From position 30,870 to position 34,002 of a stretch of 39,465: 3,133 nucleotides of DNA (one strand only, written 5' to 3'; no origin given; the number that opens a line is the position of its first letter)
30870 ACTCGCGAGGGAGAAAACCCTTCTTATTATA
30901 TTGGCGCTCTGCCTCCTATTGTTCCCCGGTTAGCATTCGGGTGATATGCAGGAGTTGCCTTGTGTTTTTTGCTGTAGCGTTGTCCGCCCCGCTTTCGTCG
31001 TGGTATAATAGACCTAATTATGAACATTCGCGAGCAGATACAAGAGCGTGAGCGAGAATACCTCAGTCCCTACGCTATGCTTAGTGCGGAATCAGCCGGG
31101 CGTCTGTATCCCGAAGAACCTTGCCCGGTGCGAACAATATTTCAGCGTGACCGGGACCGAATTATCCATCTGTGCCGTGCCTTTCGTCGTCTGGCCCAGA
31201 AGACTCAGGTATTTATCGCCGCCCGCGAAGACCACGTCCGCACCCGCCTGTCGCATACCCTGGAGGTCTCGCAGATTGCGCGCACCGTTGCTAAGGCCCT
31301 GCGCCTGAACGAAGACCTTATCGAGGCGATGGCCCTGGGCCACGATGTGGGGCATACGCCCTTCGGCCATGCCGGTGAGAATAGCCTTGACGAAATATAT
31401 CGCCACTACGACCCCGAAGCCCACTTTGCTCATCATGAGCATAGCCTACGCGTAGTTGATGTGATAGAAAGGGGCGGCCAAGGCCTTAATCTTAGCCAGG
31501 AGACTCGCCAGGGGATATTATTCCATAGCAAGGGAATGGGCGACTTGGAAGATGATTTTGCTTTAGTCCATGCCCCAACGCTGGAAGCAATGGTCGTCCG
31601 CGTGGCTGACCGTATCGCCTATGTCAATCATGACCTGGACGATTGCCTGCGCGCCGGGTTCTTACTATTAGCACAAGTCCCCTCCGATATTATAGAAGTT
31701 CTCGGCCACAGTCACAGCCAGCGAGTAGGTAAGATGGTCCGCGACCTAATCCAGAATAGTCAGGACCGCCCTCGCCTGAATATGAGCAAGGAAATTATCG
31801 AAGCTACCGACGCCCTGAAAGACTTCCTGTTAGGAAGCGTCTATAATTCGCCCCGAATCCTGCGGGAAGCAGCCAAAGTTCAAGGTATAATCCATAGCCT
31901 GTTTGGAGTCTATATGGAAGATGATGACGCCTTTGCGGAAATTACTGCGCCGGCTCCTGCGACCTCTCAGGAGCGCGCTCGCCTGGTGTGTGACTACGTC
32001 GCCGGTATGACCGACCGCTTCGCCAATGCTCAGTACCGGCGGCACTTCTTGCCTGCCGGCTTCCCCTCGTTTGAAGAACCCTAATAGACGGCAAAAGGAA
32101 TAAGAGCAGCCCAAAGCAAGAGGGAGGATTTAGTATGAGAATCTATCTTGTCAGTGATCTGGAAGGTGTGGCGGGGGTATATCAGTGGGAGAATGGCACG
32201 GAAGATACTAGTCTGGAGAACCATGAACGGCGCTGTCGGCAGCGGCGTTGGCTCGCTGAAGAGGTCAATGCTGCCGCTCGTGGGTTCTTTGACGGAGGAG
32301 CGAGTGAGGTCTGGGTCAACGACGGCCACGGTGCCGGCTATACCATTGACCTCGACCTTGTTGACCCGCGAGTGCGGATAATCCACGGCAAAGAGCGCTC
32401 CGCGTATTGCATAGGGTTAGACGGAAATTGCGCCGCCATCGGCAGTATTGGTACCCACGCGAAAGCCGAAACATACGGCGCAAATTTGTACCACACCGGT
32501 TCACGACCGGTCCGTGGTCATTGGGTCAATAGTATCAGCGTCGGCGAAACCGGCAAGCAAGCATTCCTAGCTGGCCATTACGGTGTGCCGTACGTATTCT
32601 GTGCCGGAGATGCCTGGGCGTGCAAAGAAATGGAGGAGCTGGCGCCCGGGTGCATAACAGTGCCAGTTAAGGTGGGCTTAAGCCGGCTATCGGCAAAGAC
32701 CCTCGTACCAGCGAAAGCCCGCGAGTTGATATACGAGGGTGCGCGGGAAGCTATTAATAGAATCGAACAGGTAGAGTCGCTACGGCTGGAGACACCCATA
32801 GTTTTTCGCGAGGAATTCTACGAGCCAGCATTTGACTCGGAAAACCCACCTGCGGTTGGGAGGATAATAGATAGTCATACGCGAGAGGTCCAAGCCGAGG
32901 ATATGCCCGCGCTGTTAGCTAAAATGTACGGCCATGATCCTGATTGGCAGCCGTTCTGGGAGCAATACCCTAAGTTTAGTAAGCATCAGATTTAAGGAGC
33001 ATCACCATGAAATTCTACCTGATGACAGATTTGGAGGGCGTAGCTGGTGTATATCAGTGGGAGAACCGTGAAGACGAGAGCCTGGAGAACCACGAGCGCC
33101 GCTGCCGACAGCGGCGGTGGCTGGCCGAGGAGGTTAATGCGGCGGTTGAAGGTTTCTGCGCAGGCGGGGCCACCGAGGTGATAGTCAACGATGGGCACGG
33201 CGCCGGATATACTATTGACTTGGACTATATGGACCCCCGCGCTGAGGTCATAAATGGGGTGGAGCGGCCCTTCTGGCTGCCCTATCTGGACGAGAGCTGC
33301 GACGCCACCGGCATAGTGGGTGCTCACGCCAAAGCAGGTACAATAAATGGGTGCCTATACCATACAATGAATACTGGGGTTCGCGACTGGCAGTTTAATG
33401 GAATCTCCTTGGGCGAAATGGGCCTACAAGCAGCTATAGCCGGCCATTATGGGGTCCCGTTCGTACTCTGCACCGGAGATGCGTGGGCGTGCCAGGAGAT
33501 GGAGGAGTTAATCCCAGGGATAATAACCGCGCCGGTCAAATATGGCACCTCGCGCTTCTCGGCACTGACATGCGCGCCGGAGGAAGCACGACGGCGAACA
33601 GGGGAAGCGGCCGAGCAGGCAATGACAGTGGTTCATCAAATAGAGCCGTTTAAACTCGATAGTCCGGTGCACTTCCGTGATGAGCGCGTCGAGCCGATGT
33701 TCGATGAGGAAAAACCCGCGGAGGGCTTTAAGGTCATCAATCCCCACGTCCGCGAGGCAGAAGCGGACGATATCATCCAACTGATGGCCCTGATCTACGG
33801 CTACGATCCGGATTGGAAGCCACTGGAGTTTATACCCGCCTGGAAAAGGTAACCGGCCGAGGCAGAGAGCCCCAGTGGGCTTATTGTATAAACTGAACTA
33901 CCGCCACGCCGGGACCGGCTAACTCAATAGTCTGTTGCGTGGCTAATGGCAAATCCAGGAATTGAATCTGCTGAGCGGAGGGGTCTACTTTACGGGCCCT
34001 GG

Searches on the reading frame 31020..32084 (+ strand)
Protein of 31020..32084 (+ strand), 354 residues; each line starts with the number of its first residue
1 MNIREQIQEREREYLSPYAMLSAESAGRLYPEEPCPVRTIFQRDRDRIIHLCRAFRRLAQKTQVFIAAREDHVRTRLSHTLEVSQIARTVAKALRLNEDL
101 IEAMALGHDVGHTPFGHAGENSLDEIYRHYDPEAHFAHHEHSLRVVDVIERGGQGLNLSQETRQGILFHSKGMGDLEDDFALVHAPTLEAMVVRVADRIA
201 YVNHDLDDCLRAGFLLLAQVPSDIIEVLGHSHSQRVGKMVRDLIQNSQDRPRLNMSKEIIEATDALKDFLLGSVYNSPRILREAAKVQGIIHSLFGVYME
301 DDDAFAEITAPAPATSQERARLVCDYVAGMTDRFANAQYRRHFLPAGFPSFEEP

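Call 11: search_protein_families(library=pfam, proteins=[window:31020-32084:+], max_evalue=0.001)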
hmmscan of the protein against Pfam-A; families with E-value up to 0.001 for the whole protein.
window:31020-32084:+ (354 aa): 2 families
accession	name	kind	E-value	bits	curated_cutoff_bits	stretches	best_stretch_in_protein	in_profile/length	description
PF13286.11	HD_assoc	-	4.4e-22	78.9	22.2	1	254-341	2-91/91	Phosphohydrolase-associated domain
PF01966.28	HD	-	6.2e-14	52.7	22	1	76-200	1-114/116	HD domain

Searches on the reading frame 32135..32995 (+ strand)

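Call 11: search_protein_families(library=pfam, proteins=[window:32135-32995:+], max_evalue=0.001)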
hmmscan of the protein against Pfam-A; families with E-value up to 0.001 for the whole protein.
window:32135-32995:+ (286 aa): 1 family
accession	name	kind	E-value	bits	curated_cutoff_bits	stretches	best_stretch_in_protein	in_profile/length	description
PF04951.18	Peptidase_M55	-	1.9e-57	195.1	25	1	1-260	1-258/264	D-aminopeptidase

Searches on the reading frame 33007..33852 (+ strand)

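Call 11: search_protein_families(library=pfam, proteins=[window:33007-33852:+], max_evalue=0.001)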
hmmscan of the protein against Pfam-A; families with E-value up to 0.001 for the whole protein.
window:33007-33852:+ (281 aa): 1 family
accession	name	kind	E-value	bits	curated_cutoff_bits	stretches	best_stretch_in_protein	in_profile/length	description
PF04951.18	Peptidase_M55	-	2.4e-62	211.2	25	1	1-224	1-222/264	D-aminopeptidase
